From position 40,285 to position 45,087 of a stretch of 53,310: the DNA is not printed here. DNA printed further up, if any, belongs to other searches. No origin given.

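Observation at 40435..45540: Cap4-like nuclease / STAND NTPase / HEAT-repeat giant followed by a small HNH-like partner: candidate new Avs-type defence module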

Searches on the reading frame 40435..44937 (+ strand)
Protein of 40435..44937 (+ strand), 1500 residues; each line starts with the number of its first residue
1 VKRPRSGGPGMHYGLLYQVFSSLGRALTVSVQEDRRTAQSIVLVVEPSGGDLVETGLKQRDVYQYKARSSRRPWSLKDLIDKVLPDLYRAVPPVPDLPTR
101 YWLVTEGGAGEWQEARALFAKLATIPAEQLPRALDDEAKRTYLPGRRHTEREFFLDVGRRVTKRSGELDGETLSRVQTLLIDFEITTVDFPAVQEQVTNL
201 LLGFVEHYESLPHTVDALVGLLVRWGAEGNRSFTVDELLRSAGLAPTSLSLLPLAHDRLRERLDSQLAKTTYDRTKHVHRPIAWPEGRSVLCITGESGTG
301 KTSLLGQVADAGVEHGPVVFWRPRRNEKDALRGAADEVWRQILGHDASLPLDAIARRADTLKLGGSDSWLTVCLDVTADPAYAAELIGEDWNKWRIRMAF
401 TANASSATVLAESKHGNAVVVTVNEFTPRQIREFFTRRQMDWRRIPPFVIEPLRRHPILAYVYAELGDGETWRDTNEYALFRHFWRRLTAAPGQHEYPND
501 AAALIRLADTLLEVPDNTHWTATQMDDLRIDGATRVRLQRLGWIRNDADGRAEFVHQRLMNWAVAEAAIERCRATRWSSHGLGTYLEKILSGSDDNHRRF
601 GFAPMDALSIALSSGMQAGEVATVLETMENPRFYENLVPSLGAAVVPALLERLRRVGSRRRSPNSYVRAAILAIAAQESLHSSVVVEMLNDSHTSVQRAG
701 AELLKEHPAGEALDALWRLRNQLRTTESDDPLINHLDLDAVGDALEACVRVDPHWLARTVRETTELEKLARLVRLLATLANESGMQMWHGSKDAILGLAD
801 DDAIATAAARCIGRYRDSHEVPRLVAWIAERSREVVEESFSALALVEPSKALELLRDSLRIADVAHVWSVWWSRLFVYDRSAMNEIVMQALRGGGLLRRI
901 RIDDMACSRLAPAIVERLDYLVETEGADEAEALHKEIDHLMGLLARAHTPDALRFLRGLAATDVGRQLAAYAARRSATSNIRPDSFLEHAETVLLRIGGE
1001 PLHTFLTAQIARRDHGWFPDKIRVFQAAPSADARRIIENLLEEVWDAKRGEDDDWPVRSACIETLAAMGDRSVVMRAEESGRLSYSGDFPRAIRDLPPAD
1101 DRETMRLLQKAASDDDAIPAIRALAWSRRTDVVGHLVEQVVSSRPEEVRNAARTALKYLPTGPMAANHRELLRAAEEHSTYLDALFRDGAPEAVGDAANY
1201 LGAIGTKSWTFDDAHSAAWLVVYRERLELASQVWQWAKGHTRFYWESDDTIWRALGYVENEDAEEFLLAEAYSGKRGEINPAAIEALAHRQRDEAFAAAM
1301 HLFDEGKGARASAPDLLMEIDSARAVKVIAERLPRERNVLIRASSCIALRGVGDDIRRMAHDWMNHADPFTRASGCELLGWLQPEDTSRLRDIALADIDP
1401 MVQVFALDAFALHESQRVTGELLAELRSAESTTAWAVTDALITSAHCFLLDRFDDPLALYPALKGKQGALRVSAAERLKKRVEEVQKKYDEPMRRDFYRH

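Call 3: search_protein_families(library=pfam, proteins=[window:40435-44937:+], max_evalue=0.1)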
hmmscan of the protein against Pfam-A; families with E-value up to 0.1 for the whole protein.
window:40435-44937:+ (1500 aa): 8 families
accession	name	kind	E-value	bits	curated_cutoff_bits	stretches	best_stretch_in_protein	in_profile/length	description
PF13646.12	HEAT_2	-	9.7e-13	48.7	27.7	4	799-861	11-73/88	HEAT repeats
PF25199.1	nSTAND_NTPase5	-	5.4e-05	23.5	34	1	285-331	38-85/145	Novel STAND NTPase 5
PF13191.12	AAA_16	-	0.00021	22.3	32.6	1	287-356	22-96/167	AAA ATPase domain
PF02985.28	HEAT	-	0.0029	18.1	23.5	0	1051-1069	10-28/31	HEAT repeat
PF13401.12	AAA_22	-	0.0043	17.8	27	1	287-314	4-31/130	AAA domain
PF13604.12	AAA_30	-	0.017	15.3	27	0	287-319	17-49/191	AAA domain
PF05729.18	NACHT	-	0.023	15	26.7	0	290-324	2-42/167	NACHT domain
PF24883.2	NPHP3_N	-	0.058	14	24.8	0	285-363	19-100/164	Nephrocystin 3, N-terminal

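Call 4: search_protein_families(library=padloc, proteins=[window:40435-44937:+], max_evalue=0.1)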
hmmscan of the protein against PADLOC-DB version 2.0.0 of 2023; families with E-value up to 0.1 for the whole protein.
window:40435-44937:+ (1500 aa): 2 families
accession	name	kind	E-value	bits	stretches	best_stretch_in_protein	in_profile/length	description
PDLC04140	mad8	-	0.028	11.9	1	276-315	14-54/314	mads_8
PDLC00280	PtuA1|PtuA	-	0.071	10.1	0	288-320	25-57/445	AAA ATPase domain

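Call 5: search_protein_families(library=ncbifam, proteins=[window:40435-44937:+], max_evalue=0.1)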
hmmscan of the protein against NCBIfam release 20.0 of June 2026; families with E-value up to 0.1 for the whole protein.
window:40435-44937:+ (1500 aa): 3 families
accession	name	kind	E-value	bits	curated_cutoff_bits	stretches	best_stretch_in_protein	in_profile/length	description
TIGR02323.1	CP_lyasePhnK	equivalog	0.0078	15.7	302.85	1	282-329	23-68/239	phosphonate C-P lyase system protein PhnK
NF046101.1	PA3496_fam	subfamily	0.048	14.1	22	0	1027-1043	25-41/54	PA3496 family putative envelope integrity protein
NF006799.0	PRK09302.1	equivalog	0.083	11.4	408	0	249-316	236-301/515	circadian clock protein KaiC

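Call 10: find_homologous_proteins(query=window:40435-44934:+)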
Query window:40435-44934:+ (1500 aa): 12 proteins with E <= 0.001 among 8000 candidates.
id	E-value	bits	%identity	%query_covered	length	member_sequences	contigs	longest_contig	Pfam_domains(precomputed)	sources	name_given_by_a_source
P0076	0.0e+0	3362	100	99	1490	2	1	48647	PF13646.13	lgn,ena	-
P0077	0.0e+0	3012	90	99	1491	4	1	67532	PF13646.13,PF25199.2,PF13191.13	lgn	-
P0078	0.0e+0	2954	88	99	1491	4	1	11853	PF13646.13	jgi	jgi:hypothetical protein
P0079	0.0e+0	2656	79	99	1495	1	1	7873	PF02985.29,PF13646.13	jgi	jgi:hypothetical protein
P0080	0.0e+0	2500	75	99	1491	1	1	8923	PF13646.13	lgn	-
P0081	0.0e+0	2440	81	89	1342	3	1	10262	PF13646.13,PF25199.2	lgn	-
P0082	0.0e+0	2193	67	99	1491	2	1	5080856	PF13646.13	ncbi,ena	-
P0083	0.0e+0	2185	66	100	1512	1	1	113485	PF13646.13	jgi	jgi:hypothetical protein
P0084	0.0e+0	2177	66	100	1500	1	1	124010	PF13646.13,PF25199.2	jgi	jgi:energy-coupling factor transporter ATP-binding protein EcfA2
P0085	0.0e+0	1213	44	99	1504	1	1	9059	PF13401.13,PF13646.13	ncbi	-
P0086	4.8e-129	450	28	100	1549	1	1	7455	PF13646.13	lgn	-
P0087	2.9e-39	152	29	48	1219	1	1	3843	PF13646.13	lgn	-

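Call 11: find_encoding_contigs(protein=P0082, flank=10000, max_places=2)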
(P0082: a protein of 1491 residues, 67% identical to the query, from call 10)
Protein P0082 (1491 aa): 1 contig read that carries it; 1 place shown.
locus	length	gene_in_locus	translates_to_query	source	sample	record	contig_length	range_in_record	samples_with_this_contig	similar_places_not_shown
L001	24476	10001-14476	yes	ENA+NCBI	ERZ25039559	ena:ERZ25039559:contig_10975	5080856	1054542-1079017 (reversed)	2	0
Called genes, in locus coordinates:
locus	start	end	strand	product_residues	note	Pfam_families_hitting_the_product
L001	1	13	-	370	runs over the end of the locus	-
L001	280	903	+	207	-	PF14487:DarT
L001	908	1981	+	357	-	PF01661:Macro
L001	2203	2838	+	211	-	-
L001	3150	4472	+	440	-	PF00202:Aminotran_3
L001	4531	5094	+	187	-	PF13302:Acetyltransf_3, PF00583:Acetyltransf_1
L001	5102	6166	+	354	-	PF14582:Metallophos_3 (weak)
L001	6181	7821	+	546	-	PF13520:AA_permease_2, PF00324:AA_permease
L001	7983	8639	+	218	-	-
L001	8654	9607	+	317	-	PF00149:Metallophos (faint)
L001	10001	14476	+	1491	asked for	PF13646:HEAT_2 (faint)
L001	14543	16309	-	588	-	PF13271:DUF4062, PF00515:TPR_1, PF07719:TPR_2 (weak), PF13414:TPR_11, PF13424:TPR_12, PF13428:TPR_14 (weak), PF13431:TPR_17 (weak), PF00515:TPR_1 (weak), +16 more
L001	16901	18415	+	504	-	-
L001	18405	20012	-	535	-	-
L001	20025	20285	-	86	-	PF13560:HTH_31, PF12844:HTH_19 (weak), PF13443:HTH_26, PF01381:HTH_3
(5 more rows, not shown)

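Call 12: find_encoding_contigs(protein=P0084, flank=10000, max_places=2)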
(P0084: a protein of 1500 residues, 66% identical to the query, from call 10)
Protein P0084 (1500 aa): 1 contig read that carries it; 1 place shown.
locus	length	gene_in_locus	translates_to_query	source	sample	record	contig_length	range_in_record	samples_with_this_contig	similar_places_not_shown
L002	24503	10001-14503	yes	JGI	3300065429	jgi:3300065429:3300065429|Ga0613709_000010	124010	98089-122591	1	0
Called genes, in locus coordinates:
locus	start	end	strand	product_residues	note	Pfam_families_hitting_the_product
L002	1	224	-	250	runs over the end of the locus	-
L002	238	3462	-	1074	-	PF13371:TPR_9 (weak), PF12770:CHAT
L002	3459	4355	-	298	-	-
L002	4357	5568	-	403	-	-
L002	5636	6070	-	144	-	-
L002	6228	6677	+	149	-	PF13474:SnoaL_3, PF14534:DUF4440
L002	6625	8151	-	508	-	PF00392:GntR, PF00155:Aminotran_1_2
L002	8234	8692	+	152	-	PF02627:CMD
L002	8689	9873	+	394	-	PF00892:EamA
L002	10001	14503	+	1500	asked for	PF25199:nSTAND_NTPase5 (faint), PF13646:HEAT_2 (faint)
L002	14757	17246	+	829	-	PF03030:H_PPase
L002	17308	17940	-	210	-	PF13505:OMP_b-brl, PF03922:OmpW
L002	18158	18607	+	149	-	PF16267:DUF4920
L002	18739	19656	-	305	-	PF00291:PALP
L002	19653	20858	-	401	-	-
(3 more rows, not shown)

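Call 13: find_encoding_contigs(protein=P0085, flank=10000, max_places=2)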
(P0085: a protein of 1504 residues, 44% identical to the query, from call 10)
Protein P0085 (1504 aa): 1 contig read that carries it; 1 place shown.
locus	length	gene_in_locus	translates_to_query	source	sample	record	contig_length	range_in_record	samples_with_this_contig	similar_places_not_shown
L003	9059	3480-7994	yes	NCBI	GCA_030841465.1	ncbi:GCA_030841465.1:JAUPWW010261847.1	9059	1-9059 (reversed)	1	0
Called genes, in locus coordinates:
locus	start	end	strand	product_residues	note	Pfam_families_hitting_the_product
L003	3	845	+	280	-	?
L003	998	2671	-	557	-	-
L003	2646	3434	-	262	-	-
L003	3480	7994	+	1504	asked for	PF13646:HEAT_2 (faint), PF13401:AAA_22 (faint)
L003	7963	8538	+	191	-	-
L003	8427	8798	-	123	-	-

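Call 16: find_encoding_contigs(protein=P0077, flank=10000, max_places=2)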
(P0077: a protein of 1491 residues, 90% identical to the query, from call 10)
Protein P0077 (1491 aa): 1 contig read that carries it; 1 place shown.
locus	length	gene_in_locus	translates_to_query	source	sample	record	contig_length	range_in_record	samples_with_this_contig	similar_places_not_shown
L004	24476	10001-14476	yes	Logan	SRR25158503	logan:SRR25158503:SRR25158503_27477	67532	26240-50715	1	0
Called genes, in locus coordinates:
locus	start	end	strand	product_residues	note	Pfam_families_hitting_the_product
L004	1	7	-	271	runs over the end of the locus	-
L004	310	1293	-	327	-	-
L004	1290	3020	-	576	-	-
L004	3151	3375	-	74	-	-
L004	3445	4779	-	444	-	PF00515:TPR_1 (faint), PF07719:TPR_2 (faint), PF13424:TPR_12 (weak)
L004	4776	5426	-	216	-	PF04542:Sigma70_r2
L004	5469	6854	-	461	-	PF13424:TPR_12 (faint), PF00515:TPR_1 (faint), PF07719:TPR_2 (faint)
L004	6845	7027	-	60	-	-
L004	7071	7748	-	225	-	-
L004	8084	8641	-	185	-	-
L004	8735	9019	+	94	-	PF13560:HTH_31, PF12844:HTH_19 (faint), PF13443:HTH_26 (weak), PF01381:HTH_3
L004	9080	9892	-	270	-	-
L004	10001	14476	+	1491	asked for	PF13191:AAA_16 (weak), PF25199:nSTAND_NTPase5 (faint), PF13646:HEAT_2 (faint)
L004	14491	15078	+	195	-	-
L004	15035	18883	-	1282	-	PF13191:AAA_16 (weak)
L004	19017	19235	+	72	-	-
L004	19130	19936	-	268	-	-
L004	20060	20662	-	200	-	-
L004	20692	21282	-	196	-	-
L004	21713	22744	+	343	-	-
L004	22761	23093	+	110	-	PF19493:Trypco1 (weak), PF24393:Pepco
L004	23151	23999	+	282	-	-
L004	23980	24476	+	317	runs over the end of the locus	-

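Call 17: find_encoding_contigs(protein=P0083, flank=10000, max_places=2)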
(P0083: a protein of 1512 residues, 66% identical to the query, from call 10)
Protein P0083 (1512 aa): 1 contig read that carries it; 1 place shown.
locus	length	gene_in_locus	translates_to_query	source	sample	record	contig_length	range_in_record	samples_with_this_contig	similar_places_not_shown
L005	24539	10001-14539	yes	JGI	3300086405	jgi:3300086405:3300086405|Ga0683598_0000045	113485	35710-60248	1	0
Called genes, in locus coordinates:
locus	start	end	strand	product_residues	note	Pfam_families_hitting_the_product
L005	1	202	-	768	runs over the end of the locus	-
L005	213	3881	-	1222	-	PF13599:Pentapeptide_4 (weak)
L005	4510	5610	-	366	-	-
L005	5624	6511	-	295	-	PF02729:OTCace_N, PF00185:OTCace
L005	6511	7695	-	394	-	PF04055:Radical_SAM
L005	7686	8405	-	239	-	PF14512:TM1586_NiRdase (faint), PF00881:Nitroreductase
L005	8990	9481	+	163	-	-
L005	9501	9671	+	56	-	PF21274:Rng_hyd_C (weak)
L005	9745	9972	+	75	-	-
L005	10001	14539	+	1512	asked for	PF13646:HEAT_2 (faint)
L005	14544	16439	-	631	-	PF13271:DUF4062, PF00515:TPR_1 (weak), PF07719:TPR_2 (weak), PF13424:TPR_12, PF13428:TPR_14 (weak), PF13414:TPR_11, PF00515:TPR_1 (weak), PF13414:TPR_11 (weak), +10 more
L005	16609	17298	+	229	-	-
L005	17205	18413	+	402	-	-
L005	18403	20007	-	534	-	-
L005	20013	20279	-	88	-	PF12844:HTH_19 (weak), PF13560:HTH_31, PF01381:HTH_3, PF13443:HTH_26 (weak)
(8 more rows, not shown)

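Call 18: find_encoding_contigs(protein=P0086, flank=10000, max_places=2)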
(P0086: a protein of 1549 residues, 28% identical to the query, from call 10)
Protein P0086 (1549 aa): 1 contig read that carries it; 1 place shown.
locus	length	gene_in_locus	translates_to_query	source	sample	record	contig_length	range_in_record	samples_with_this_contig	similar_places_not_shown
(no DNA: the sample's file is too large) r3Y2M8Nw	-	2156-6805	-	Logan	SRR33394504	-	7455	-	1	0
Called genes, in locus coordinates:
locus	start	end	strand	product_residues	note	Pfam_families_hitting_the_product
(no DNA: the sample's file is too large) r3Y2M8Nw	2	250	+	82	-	?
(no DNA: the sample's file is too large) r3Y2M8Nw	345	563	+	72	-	-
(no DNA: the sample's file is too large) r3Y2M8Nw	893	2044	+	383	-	PF13173:AAA_14, PF13401:AAA_22 (faint), PF13635:DUF4143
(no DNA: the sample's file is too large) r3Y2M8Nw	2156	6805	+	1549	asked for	PF13646:HEAT_2 (faint)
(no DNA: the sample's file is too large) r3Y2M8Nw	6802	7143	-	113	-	-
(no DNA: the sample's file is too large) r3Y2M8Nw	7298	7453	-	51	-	?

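Call 38: find_encoding_contigs(protein=P0087, flank=5000, max_places=2)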
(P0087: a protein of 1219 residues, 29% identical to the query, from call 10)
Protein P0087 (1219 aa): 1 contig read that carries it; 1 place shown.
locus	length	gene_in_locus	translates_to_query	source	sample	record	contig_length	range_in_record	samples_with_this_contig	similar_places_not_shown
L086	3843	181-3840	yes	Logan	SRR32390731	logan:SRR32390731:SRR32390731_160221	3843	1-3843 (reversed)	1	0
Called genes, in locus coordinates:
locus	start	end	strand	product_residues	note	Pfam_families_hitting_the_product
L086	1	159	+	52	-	?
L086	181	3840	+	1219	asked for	PF13646:HEAT_2 (weak)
